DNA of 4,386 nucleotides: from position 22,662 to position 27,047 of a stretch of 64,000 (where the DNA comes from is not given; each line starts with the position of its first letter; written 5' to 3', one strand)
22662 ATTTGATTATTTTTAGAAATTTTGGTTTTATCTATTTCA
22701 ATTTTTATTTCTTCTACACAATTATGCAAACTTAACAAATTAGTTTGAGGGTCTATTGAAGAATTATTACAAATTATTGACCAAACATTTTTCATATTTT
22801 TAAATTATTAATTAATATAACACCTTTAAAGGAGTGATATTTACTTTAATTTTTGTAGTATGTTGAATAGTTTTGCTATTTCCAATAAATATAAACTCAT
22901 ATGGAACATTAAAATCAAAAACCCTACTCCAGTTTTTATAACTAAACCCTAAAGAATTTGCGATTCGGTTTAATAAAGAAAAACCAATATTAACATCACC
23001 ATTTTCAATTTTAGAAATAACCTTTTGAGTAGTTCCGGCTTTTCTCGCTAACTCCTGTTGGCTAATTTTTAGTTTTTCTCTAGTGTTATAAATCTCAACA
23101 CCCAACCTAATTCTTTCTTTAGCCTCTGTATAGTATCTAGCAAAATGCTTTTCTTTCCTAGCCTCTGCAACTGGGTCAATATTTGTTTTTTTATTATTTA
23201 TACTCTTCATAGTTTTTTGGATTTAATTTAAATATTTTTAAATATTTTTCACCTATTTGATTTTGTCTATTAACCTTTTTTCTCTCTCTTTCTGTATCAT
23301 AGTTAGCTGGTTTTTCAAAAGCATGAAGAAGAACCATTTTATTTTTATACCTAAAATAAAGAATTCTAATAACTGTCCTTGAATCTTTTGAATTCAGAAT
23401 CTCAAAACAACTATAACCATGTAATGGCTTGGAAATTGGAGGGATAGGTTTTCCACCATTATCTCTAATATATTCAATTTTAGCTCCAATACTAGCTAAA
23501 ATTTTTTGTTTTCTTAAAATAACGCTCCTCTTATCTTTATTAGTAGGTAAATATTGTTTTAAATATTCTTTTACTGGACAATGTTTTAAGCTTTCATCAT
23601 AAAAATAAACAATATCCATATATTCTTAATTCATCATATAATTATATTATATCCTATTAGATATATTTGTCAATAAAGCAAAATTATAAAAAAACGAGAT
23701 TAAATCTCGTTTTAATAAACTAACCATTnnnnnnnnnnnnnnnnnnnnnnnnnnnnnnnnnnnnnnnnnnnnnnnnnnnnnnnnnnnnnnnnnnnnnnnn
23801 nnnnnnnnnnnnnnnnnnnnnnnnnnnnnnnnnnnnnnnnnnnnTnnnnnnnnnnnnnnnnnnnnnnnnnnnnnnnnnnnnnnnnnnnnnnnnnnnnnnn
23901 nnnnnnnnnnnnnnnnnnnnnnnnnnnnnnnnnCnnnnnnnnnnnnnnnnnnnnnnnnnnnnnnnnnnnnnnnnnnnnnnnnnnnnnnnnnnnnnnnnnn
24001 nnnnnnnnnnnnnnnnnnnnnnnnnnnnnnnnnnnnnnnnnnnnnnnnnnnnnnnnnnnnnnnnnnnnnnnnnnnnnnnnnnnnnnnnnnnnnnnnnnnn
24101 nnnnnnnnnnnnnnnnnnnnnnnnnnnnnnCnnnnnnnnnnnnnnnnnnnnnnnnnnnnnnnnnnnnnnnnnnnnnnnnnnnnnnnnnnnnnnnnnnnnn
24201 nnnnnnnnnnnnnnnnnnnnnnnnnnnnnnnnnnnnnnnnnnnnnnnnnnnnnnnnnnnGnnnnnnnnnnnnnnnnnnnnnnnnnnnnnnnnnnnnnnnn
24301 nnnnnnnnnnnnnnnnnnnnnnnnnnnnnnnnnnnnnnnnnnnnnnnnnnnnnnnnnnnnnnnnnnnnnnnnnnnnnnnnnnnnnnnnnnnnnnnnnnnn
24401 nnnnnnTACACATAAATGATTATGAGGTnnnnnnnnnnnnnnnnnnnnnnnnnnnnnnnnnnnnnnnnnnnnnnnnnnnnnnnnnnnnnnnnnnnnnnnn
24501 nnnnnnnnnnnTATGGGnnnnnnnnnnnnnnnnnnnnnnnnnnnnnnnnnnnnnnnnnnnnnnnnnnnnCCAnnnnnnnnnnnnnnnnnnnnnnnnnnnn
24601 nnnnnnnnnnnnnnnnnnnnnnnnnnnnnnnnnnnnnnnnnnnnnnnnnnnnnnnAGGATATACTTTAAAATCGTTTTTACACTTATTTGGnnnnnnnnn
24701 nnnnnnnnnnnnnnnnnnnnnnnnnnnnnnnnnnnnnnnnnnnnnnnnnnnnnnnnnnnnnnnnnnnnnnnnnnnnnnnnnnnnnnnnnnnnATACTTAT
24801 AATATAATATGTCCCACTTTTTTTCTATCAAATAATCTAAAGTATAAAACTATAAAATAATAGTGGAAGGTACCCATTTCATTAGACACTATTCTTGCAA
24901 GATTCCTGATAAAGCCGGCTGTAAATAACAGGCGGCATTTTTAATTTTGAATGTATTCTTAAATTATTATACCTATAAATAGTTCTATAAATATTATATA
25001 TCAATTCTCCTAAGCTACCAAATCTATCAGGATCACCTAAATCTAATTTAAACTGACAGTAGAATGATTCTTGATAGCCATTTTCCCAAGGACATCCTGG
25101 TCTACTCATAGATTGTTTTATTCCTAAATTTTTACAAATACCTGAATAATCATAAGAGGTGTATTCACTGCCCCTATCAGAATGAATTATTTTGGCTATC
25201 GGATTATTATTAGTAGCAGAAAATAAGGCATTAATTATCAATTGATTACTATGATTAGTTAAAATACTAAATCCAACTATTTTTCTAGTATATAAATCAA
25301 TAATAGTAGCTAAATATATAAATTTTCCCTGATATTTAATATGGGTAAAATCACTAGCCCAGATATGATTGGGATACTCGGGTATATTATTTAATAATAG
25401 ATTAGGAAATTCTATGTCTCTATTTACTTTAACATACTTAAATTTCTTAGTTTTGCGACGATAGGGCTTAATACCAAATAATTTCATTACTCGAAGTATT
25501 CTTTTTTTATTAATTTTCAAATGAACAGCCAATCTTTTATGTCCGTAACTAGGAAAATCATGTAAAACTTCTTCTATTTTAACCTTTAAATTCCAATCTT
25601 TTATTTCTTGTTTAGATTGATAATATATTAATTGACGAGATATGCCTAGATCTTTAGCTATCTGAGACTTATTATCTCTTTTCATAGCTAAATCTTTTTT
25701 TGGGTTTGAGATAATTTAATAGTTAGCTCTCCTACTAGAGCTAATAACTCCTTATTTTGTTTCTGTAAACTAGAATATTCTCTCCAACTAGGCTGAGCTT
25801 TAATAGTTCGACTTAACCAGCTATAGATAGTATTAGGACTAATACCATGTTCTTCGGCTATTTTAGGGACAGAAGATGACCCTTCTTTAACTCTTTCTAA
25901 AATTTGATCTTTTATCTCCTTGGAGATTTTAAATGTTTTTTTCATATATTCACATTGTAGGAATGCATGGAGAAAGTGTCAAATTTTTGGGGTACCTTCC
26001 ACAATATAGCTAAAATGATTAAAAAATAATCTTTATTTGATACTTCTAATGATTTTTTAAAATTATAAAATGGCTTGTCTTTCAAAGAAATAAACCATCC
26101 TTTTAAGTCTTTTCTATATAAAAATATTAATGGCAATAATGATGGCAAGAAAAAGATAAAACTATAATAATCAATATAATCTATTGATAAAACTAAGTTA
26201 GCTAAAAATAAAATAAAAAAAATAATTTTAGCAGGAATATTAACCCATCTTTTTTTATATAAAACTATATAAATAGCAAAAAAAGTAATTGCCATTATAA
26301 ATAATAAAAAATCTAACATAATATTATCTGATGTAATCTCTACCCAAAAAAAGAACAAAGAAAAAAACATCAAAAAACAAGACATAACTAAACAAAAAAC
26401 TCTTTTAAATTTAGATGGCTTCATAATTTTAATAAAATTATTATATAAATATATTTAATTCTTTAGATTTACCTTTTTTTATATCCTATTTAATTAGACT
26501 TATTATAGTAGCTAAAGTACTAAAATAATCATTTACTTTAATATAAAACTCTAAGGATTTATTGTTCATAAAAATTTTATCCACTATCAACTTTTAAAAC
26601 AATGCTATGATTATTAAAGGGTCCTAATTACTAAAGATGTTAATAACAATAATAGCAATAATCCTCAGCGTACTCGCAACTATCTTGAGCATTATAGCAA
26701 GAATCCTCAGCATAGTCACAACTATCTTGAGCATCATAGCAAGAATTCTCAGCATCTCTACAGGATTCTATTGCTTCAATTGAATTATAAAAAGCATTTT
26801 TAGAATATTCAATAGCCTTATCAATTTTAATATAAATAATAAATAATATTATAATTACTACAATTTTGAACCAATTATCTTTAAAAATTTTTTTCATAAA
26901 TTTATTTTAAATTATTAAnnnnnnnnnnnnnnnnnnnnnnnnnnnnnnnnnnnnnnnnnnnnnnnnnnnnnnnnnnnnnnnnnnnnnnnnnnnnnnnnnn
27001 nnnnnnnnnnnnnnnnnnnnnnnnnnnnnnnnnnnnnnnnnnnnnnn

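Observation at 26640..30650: IS-flanked three-gene cassette: GHKL-ATPase/DUF3883-nuclease giant protein + 214-aa protein + Cys-heptad peptide (candidate uncharacterised conflict/defence module)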

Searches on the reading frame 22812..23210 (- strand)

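Call 3: search_protein_families(library=pfam, proteins=[window:22812-23210:-], max_evalue=0.01)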
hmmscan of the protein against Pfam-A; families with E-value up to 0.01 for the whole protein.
window:22812-23210:- (132 aa): 7 families
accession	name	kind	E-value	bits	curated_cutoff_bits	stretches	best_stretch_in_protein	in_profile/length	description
PF01381.28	HTH_3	-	2.3e-12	47.2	23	1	41-90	2-51/55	Helix-turn-helix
PF12844.13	HTH_19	-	8.2e-11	42.1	30.2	1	40-94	4-57/64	Helix-turn-helix domain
PF13560.12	HTH_31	-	1.4e-06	29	27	1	36-90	2-57/64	Helix-turn-helix domain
PF13443.12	HTH_26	-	5e-06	27.1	22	1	47-88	9-51/63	Cro/C1-type HTH DNA-binding domain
PF13744.12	HTH_37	-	0.00072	19.8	27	1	32-78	15-60/80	Helix-turn-helix domain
PF15731.11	MqsA_antitoxin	-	0.0078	16.8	30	0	20-80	54-114/131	Antitoxin component of bacterial toxin-antitoxin system, MqsA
PF13545.12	HTH_Crp_2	-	0.0098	16.3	27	0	44-68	18-42/70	Crp-like helix-turn-helix domain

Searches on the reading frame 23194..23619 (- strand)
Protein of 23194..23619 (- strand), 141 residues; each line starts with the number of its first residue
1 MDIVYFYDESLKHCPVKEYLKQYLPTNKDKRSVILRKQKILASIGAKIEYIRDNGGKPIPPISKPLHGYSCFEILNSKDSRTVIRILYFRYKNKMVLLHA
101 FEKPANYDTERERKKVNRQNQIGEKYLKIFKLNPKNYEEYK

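Call 3: search_protein_families(library=pfam, proteins=[window:23194-23619:-], max_evalue=0.01)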
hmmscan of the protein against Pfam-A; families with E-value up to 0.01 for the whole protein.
window:23194-23619:- (141 aa): 1 family
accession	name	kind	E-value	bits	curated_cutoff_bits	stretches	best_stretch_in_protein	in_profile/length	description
PF05973.20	Gp49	-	8.5e-05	23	23.9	1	39-114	9-82/90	Phage derived protein Gp49-like (DUF891)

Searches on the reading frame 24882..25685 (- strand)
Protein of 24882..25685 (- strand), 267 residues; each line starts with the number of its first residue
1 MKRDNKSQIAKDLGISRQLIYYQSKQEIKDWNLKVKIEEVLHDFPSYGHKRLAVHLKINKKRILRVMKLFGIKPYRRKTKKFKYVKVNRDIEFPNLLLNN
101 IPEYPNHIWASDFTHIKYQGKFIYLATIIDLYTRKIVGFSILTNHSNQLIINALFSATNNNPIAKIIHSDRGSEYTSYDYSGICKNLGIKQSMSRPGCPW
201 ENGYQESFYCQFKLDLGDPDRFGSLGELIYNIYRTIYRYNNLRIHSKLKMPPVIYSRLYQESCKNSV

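Call 3: search_protein_families(library=pfam, proteins=[window:24882-25685:-], max_evalue=0.01)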
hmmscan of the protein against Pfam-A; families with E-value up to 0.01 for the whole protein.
window:24882-25685:- (267 aa): 5 families
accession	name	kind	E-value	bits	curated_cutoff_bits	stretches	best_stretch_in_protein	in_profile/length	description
PF00665.32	rve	-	7.3e-26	90.8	32.6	1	104-199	3-102/102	Integrase core domain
PF13683.12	rve_3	-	1.3e-11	44.5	26.5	1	188-250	2-64/67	Integrase core domain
PF13333.12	rve_2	-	0.00083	19.9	22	1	206-250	1-46/56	Integrase core domain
PF13276.12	HTH_21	-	0.003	18.2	28.1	1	33-78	6-58/60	HTH-like domain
PF24764.1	rva_4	-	0.0061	16.7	26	0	104-177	6-78/194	Integrase core domain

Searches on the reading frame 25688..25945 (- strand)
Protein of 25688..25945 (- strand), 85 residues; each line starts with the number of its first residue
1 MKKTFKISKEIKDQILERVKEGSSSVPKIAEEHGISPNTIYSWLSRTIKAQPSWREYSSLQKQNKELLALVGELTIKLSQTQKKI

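Call 3: search_protein_families(library=pfam, proteins=[window:25688-25945:-], max_evalue=0.01)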
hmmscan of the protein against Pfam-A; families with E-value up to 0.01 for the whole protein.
window:25688-25945:- (85 aa): 12 families
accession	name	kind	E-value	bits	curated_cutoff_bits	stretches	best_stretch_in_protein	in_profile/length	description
PF01527.26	HTH_Tnp_1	-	7.1e-10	39.4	24.1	1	1-70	1-73/75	Transposase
PF13384.12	HTH_23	-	1.6e-06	28.2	24.6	1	14-46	9-40/50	Homeodomain-like domain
PF02796.21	HTH_7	-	6.2e-06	26.7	23.8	1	6-41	5-39/45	Helix-turn-helix domain of resolvase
PF13518.12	HTH_28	-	6.7e-06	26.5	25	1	14-46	4-35/52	Helix-turn-helix domain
PF13542.12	HTH_Tnp_ISL3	-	1.2e-05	25.2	27.4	1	7-46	12-49/51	Helix-turn-helix domain of transposase family ISL3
PF13551.12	HTH_29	-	5e-05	23.8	28.1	1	14-46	3-35/64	Winged helix-turn helix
PF14493.12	HTH_40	-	5.6e-05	23.8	27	1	24-65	13-56/89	Helix-turn-helix domain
PF08281.18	Sigma70_r4_2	-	7.3e-05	22.8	25.7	1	21-49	24-52/54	Sigma-70, region 4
PF06056.18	Terminase_5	-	0.0002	21.7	20.3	1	25-62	15-47/58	Putative ATPase subunit of terminase (gpP-like)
PF04297.20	UPF0122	-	0.0038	17.9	22.7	1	25-83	35-93/101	Putative helix-turn-helix protein, YlxM / p13 like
PF25785.1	TPR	-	0.0066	17.2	27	1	26-81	52-108/110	Nucleoprotein TPR-like domain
PF20901.3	Sf6_terminase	-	0.0066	16.9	27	1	8-47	2-41/106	Bacteriophage Sf6, terminase small subunit-like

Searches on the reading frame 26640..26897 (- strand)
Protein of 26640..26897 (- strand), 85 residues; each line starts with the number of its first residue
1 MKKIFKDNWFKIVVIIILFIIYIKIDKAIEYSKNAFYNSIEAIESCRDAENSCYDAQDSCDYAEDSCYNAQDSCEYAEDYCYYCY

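Call 3: search_protein_families(library=pfam, proteins=[window:26640-26897:-], max_evalue=0.01)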
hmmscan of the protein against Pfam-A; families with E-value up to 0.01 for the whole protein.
window:26640-26897:- (85 aa): 0 families

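Call 4: search_protein_families(library=padloc, proteins=[window:26640-26897:-], max_evalue=0.1)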
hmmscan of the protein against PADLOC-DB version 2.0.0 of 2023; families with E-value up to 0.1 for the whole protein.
window:26640-26897:- (85 aa): 0 families

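Call 5: search_protein_families(library=ncbifam, proteins=[window:26640-26897:-], max_evalue=0.1)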
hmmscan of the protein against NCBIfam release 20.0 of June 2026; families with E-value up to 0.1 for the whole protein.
window:26640-26897:- (85 aa): 0 families

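Call 28: search_protein_families(library=phrogs, proteins=[window:26640-26897:-], max_evalue=0.01)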
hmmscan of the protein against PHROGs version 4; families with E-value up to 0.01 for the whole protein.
window:26640-26897:- (85 aa): 0 families

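Call 73: find_homologous_proteins(query=window:26640-26897:-, max_evalue=0.01)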
Query window:26640-26897:- (85 aa): 1 proteins with E <= 0.01 among 16 candidates.
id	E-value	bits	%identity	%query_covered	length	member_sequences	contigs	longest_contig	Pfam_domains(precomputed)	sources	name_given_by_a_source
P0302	3.7e-36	141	78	100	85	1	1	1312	-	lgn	-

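Call 75: find_encoding_contigs(protein=P0302, flank=3000, max_places=3)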
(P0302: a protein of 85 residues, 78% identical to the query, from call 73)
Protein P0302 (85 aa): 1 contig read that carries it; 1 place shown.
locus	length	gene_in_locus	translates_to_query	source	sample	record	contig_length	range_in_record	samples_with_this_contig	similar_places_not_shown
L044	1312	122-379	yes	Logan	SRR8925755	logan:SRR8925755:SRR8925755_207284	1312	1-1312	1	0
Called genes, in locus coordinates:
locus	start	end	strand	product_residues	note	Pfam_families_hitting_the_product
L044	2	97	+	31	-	?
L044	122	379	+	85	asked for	-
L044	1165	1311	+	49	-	?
